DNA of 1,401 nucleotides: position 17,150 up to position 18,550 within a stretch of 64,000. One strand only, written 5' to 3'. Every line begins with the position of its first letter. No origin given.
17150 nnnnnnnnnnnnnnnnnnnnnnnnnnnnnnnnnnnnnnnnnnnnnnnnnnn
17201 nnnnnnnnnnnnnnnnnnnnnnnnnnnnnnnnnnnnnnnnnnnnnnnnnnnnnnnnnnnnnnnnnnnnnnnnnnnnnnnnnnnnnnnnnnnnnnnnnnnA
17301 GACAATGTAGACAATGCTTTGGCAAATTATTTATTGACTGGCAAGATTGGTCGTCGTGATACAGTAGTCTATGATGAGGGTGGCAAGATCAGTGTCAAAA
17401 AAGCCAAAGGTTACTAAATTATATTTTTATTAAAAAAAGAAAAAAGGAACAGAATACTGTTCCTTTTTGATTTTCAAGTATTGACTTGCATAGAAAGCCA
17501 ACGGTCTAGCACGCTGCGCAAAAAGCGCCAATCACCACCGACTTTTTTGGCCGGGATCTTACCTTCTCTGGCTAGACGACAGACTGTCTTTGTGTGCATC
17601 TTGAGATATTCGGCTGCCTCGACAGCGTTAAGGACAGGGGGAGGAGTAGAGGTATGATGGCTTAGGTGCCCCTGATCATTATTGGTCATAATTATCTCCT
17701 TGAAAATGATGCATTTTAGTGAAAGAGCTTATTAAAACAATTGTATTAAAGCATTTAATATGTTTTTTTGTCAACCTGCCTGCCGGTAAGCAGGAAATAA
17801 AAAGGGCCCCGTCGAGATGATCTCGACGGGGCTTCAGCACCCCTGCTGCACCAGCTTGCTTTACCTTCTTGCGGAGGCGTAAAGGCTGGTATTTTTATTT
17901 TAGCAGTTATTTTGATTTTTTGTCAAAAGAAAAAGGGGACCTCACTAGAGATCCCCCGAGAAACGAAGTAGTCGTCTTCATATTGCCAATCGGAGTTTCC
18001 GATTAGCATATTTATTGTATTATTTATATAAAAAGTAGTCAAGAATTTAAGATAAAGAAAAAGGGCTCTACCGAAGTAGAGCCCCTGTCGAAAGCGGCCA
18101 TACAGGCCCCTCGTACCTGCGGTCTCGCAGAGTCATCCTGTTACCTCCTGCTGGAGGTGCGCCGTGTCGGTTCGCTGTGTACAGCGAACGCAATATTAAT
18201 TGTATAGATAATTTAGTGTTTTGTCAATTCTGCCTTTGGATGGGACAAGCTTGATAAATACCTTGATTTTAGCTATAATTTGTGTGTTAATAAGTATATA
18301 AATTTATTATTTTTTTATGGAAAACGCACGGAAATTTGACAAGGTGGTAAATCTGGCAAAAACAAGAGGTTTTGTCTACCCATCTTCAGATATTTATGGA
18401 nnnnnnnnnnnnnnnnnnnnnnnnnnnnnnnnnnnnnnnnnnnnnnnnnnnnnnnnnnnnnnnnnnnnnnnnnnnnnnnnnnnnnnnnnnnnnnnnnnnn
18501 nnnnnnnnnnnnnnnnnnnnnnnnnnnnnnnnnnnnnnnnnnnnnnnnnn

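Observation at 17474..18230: Excisionase-family gene followed by a head-to-tail array of three promoter / GC-rich hairpin RNA / terminator mini-cassettes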

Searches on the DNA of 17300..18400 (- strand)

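Call 4: search_rna_families(source=window, start=17300, end=18400, threshold=evalue, max_evalue=10, show_alignments=5)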
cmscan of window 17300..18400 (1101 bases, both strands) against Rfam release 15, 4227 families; matches with E-value up to 10: 24.
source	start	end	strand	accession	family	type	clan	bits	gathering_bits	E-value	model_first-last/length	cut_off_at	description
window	17440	17509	-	RF02057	STnc40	Gene; sRNA;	-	33.2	45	0.0011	1-70/70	no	Salmonella enterica sRNA STnc40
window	17400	17469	+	RF02057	STnc40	Gene; sRNA;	-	28.1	45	0.017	1-70/70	no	Salmonella enterica sRNA STnc40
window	17433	17524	-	RF02029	sraA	Gene; sRNA;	-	24.5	56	0.36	1-95/95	no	sraA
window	17436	17538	-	RF02432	SpF25_sRNA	Gene; sRNA;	-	23.8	48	0.29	1-102/102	no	Streptococcus sRNA SpF25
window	17437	17468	-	RF04343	Plastid-psbA-2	Cis-reg;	CL00153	23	55.8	0.12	1-60/60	no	Plastid-psbA-2 3UTR RNA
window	17402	17467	+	RF02693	psm_mec_RNA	Gene; sRNA;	-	22.7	85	2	1-143/143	no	psm_mec locus RNA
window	17441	17475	+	RF04343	Plastid-psbA-2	Cis-reg;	CL00153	22.6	55.8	0.16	1-60/60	no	Plastid-psbA-2 3UTR RNA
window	17443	17502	-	RF02495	ohsC_RNA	Gene; antitoxin;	-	21.7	50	1.5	1-77/77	no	Oppression of Hydrophobic ORF by sRNA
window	17791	18000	-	RF01950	KCNQ1OT1_5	Gene; lncRNA;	-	20.9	120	2.7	1-226/226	no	KCNQ1 overlapping transcript 1 conserved region 5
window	17802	17845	-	RF00520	ybhL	Cis-reg; leader;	-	20.1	50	1.4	1-73/73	no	ybhL leader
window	18048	18114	-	RF00519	suhB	Gene; sRNA;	CL00108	20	41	0.21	1-77/77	no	Makes More Granules Regulator RNA (mmgR)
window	17356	17473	+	RF01606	plasmodium_snoR31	Gene; snRNA; snoRNA; HACA-box;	-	19.8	60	8.7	1-145/145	no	small nucleolar RNA snoR31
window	17421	17473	+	RF02432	SpF25_sRNA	Gene; sRNA;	-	19.7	48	2.3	1-102/102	no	Streptococcus sRNA SpF25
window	17771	17835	+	RF02790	sodF_sRNA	Gene; sRNA;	-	19.4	46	2.6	1-90/90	no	sodF sRNA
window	17357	17476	+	RF02029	sraA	Gene; sRNA;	-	19.4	56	4.2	1-95/95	no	sraA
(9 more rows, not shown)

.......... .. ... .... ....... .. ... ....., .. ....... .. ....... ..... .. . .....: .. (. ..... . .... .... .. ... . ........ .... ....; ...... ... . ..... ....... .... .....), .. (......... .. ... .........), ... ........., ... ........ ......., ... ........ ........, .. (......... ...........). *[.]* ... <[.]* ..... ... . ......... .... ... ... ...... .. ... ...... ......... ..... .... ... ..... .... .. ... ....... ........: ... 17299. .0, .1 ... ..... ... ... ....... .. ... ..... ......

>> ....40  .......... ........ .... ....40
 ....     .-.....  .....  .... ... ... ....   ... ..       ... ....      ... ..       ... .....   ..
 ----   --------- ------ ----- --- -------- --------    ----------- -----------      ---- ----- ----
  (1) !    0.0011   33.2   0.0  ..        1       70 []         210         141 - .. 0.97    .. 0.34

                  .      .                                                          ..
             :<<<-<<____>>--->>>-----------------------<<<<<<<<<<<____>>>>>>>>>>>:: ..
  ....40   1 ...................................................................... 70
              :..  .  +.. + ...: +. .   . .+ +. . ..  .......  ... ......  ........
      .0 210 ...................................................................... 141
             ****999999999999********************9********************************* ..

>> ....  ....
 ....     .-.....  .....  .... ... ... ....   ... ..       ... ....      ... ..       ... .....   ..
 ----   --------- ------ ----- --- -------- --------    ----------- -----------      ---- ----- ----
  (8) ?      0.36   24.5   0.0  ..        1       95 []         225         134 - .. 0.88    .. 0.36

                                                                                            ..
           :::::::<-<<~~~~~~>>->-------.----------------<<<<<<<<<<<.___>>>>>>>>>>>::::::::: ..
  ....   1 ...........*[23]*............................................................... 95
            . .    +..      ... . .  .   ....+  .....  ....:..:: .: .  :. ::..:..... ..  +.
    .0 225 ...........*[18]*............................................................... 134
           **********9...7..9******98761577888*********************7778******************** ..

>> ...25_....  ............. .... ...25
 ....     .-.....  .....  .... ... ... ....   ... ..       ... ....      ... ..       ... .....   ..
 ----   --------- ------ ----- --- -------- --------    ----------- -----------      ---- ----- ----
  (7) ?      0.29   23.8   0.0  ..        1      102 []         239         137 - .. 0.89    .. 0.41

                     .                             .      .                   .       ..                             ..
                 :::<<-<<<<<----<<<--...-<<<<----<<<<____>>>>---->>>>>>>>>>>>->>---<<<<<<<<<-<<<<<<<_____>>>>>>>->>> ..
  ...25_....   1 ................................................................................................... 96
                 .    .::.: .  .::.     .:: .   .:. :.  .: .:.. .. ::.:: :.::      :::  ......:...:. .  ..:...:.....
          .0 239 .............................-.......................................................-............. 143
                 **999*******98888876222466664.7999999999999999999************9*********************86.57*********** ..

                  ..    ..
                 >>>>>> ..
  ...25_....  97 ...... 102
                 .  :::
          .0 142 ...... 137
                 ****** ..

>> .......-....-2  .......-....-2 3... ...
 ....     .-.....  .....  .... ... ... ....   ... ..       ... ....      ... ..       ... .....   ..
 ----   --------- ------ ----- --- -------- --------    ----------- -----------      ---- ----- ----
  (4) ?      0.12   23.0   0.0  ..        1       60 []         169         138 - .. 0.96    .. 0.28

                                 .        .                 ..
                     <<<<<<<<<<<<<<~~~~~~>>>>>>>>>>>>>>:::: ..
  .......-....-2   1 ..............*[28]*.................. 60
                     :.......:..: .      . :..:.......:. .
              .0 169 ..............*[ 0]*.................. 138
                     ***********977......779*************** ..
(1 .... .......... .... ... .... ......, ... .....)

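Call 14: search_dna_similar(query=window:17780-18230:-, collection=phages, mode=distant, max_evalue=1)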
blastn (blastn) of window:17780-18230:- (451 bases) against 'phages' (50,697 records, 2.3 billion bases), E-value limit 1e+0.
Records with a match: 1; places in all: 1; records where one place covers at least 80% of the query: 0.
Best place of each record, by identity: 95-99% 1.
By first word of the organism name: Bacteriophage 1.
By host as written in the record: - 1.
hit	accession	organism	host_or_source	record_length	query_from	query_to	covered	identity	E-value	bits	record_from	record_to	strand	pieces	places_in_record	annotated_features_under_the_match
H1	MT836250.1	Bacteriophage sp.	human fecal samples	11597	427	451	6%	96.0%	5e-1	42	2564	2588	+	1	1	record has no annotation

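Call 52: search_rna_families(sources=[L025, L032, L031], threshold=evalue, max_evalue=1, show_alignments=3)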
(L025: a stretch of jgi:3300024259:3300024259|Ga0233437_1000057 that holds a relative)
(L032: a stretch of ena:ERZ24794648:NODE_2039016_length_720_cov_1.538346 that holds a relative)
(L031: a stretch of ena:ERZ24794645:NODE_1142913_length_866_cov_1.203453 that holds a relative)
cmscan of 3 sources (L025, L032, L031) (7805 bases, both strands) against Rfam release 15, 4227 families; matches with E-value up to 1: 2.
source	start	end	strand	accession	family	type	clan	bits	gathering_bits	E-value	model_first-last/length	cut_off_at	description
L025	3296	3362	-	RF01804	Lambda_thermo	Cis-reg; thermoregulator;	-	21.2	50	0.36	1-59/59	no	Lambda phage CIII thermoregulator element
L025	2660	2724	+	RF02353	BjrC68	Gene; sRNA;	-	17.9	39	0.59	1-82/82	no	Bradyrhizobiaceae sRNA BjrC68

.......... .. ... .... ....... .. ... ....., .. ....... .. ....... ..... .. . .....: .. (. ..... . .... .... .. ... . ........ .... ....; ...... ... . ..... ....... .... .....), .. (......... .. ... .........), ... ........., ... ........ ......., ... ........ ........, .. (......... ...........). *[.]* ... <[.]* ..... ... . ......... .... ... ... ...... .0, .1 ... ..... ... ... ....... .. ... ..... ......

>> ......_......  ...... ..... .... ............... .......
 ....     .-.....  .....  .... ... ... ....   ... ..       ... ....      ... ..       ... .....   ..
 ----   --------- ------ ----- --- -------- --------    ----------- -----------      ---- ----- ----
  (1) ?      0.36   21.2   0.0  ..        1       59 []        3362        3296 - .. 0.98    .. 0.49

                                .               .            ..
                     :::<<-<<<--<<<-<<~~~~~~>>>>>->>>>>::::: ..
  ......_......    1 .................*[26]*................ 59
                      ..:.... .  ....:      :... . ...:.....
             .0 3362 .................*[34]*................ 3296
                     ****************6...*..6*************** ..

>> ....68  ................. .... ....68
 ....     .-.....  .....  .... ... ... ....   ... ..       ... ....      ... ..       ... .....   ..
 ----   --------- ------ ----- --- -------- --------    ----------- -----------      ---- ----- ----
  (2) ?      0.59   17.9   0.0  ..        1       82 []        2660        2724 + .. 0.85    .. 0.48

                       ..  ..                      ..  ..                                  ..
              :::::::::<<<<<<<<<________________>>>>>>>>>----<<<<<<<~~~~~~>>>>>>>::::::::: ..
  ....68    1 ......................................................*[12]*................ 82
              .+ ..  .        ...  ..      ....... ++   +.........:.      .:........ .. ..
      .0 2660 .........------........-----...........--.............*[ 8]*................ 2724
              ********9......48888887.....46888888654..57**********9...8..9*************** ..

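Call 83: build_rna_model(alignment_id=A4)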
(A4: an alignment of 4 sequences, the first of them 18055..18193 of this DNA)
Model R1 built from alignment A4 (4 sequences, 143 columns); structure: RNAalifold consensus.
model positions 140; base pairs 40; branch points 4; effective number of sequences 0.74; information 0.59 bits per position. Calibrated on 0.2 Mb of random sequence (short: E-values are rough).
structure used (alignment columns):
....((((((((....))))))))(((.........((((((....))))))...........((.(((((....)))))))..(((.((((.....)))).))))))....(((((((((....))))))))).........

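Call 84: search_with_rna_model(model_id=R1, sources=[window, L017, L018, L019, L020, L021, L024, L031, L032, L034, L037, L038, L040, L041, L042], max_evalue=10)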
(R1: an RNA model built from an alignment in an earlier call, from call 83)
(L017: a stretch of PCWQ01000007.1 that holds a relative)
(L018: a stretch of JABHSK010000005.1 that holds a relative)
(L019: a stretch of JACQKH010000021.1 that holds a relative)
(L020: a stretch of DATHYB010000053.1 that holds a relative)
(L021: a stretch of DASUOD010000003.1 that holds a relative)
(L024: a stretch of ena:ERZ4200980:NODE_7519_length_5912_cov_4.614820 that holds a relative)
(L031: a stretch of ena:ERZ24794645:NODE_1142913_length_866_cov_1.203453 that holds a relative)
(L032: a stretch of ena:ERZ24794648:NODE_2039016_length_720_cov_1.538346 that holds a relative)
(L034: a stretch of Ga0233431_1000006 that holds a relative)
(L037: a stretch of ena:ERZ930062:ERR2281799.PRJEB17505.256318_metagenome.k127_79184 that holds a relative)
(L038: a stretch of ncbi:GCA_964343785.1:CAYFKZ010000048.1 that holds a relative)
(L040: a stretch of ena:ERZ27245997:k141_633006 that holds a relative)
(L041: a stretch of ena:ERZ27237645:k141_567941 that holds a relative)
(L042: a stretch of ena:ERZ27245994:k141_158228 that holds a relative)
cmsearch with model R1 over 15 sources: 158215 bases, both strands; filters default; matches with E-value up to 10: 5.
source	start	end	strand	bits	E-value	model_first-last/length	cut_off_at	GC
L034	7078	7215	+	168.5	8e-38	1-140/140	no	0.57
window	18055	18193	-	166.5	2.3e-37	1-140/140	no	0.59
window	4894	4932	+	28.3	6.9e-05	1-140/140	no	0.44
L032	55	117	+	10.5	1.1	1-140/140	no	0.54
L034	7367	7460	+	9.3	2.1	1-140/140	no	0.52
